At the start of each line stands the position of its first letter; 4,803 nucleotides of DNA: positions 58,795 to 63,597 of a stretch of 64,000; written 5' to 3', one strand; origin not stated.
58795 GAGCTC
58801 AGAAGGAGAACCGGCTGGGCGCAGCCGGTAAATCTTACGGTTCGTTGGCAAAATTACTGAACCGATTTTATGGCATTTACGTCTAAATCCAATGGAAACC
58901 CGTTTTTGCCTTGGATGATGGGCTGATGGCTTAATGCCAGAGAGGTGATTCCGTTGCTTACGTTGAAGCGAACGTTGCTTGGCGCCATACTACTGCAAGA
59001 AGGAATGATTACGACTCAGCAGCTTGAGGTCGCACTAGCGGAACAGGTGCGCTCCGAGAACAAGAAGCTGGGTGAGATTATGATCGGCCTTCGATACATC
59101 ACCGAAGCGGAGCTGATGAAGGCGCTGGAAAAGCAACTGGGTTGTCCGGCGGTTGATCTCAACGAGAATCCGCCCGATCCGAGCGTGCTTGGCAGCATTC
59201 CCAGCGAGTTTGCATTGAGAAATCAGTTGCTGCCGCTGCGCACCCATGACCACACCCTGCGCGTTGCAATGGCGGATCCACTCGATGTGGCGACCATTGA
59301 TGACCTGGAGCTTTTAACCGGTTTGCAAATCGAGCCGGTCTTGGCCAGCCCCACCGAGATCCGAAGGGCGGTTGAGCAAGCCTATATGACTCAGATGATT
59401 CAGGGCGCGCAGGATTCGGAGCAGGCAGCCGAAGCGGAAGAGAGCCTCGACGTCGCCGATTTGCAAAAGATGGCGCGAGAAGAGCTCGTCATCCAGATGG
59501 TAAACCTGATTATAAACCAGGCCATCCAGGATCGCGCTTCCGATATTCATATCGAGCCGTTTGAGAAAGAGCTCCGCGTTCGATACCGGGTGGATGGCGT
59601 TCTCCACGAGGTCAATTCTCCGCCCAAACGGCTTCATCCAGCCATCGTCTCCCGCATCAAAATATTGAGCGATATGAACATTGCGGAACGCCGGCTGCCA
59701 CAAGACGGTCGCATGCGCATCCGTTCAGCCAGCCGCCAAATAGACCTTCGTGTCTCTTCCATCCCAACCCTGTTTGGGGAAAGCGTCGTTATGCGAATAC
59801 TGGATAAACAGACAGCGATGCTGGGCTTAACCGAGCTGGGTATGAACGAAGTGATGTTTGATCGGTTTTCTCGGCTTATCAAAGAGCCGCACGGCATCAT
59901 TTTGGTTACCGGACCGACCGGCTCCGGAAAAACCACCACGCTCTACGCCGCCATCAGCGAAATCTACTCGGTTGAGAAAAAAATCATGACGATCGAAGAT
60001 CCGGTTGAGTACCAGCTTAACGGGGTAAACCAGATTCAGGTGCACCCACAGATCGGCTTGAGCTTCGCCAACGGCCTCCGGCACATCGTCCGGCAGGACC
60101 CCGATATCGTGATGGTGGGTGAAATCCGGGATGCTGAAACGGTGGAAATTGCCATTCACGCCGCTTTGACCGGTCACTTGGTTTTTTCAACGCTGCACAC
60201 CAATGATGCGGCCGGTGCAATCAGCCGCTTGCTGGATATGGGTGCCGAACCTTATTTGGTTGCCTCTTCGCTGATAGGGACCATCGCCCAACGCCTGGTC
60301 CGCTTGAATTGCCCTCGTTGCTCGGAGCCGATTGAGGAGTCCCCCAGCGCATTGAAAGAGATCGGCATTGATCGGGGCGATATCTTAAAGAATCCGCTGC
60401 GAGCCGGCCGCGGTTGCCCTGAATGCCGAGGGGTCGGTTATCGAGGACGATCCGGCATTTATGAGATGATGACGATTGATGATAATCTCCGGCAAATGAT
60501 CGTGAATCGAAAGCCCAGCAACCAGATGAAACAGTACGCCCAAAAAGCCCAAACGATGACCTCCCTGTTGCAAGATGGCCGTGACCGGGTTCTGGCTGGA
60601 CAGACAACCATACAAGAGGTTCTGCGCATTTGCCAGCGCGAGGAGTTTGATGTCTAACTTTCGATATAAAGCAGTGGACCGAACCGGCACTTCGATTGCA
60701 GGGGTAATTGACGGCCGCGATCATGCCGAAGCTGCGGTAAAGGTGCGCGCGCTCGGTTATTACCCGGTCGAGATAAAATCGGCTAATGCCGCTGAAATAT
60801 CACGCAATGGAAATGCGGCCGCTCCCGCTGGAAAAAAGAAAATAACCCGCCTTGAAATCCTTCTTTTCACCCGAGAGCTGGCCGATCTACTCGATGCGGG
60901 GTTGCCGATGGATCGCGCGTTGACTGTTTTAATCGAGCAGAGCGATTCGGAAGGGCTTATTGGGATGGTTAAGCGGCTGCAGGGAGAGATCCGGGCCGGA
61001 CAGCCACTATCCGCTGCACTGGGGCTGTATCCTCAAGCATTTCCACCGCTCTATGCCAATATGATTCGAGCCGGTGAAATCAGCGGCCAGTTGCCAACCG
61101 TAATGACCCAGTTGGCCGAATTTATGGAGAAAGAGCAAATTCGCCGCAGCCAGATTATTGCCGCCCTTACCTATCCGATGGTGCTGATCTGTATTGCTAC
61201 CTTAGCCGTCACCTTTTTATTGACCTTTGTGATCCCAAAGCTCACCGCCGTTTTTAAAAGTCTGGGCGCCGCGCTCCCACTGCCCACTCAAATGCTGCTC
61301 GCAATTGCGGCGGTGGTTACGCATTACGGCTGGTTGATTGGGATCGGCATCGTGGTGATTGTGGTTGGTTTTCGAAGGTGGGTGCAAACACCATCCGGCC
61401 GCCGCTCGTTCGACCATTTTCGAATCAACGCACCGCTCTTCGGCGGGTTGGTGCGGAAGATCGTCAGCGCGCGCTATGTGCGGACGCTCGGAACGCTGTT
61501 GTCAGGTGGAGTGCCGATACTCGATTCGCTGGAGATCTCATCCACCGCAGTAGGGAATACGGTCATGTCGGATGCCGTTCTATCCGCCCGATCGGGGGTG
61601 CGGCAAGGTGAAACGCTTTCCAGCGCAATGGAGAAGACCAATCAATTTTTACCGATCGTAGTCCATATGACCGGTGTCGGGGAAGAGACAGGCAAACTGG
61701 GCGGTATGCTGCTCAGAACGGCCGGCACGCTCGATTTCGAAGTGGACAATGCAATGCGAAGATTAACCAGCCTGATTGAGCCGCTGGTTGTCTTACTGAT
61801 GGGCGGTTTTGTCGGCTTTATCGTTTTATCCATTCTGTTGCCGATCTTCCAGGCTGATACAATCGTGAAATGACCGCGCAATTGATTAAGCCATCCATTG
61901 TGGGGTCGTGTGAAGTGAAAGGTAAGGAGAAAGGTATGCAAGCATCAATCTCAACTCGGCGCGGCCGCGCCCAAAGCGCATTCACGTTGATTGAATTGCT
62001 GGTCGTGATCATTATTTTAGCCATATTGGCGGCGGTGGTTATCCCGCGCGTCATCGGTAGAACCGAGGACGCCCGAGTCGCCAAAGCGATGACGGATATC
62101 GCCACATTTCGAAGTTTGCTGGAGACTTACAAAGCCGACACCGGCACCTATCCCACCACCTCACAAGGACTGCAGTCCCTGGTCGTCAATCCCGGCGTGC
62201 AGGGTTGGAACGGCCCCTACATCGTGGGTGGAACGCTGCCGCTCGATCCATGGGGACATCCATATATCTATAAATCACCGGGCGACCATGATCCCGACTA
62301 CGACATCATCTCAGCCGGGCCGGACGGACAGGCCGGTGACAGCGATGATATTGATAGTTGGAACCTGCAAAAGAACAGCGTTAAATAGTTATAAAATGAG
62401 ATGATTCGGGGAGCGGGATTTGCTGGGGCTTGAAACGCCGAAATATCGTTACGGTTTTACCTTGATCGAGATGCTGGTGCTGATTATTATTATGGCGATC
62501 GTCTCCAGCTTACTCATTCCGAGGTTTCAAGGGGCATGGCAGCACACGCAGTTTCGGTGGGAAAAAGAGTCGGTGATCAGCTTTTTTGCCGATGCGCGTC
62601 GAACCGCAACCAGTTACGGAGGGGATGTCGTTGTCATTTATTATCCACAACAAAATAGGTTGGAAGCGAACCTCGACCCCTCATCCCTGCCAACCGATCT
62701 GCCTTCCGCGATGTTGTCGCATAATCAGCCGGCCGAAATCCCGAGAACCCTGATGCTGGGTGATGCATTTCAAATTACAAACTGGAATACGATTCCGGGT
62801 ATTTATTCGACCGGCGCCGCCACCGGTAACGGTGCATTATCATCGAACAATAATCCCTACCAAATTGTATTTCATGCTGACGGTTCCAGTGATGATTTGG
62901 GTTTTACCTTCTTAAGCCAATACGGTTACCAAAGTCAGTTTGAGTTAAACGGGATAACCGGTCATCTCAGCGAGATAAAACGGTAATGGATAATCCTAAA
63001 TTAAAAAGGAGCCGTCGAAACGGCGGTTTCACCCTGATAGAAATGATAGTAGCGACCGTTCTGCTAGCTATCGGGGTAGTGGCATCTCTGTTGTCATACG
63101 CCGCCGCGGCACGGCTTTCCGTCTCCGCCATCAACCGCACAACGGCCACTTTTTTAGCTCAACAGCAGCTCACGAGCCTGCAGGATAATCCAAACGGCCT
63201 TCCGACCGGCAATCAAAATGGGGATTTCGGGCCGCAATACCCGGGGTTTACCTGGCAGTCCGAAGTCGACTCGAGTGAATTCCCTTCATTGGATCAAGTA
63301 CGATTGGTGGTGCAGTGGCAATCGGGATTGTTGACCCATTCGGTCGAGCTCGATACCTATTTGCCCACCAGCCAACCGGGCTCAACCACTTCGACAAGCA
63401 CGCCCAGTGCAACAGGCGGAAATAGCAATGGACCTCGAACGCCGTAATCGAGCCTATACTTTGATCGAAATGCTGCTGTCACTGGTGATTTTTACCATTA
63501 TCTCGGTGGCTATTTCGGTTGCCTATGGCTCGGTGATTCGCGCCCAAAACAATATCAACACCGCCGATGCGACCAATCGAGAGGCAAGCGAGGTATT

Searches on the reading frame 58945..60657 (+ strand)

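Call 77: search_protein_families(library=pfam, proteins=[window:58945-60657:+], max_evalue=0.00001)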
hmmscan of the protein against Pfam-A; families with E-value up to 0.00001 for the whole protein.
window:58945-60657:+ (570 aa): 2 families
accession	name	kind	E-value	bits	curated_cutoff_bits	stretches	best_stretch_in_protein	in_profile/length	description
PF00437.27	T2SSE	-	5.6e-138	460.1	24.9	1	179-561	5-370/370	Type II/IV secretion system protein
PF05157.20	MshEN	-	8.8e-27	93.4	23.1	1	65-150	1-87/90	MshEN domain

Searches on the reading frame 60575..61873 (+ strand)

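Call 77: search_protein_families(library=pfam, proteins=[window:60575-61873:+], max_evalue=0.00001)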
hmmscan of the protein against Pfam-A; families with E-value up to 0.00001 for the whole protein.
window:60575-61873:+ (432 aa): 1 family
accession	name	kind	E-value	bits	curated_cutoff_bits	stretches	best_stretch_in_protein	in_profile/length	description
PF00482.28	T2SSF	-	7.3e-56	188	25.2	2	98-221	1-125/125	Type II secretion system (T2SS), protein F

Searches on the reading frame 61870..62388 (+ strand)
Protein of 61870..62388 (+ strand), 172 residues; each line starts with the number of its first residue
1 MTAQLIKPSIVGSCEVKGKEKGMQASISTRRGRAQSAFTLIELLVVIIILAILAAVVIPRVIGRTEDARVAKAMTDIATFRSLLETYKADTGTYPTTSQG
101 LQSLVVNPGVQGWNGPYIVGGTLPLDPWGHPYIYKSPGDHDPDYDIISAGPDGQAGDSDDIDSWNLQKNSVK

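Call 77: search_protein_families(library=pfam, proteins=[window:61870-62388:+], max_evalue=0.00001)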
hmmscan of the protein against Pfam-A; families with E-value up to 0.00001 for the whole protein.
window:61870-62388:+ (172 aa): 2 families
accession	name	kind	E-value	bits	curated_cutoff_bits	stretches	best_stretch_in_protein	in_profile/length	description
PF08334.16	T2SSG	-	3.5e-33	114.3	21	1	60-164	1-108/108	Type II secretion system (T2SS), protein G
PF07963.17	N_methyl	-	1.2e-07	31.4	21.2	1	33-57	2-26/27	Prokaryotic N-terminal methylation motif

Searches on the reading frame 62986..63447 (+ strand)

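Call 77: search_protein_families(library=pfam, proteins=[window:62986-63447:+], max_evalue=0.00001)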
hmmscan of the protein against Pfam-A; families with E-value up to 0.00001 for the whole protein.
window:62986-63447:+ (153 aa): 1 family
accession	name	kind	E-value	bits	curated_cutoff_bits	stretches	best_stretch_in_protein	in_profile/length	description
PF07963.17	N_methyl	-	1e-07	31.7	21.2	1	10-34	2-26/27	Prokaryotic N-terminal methylation motif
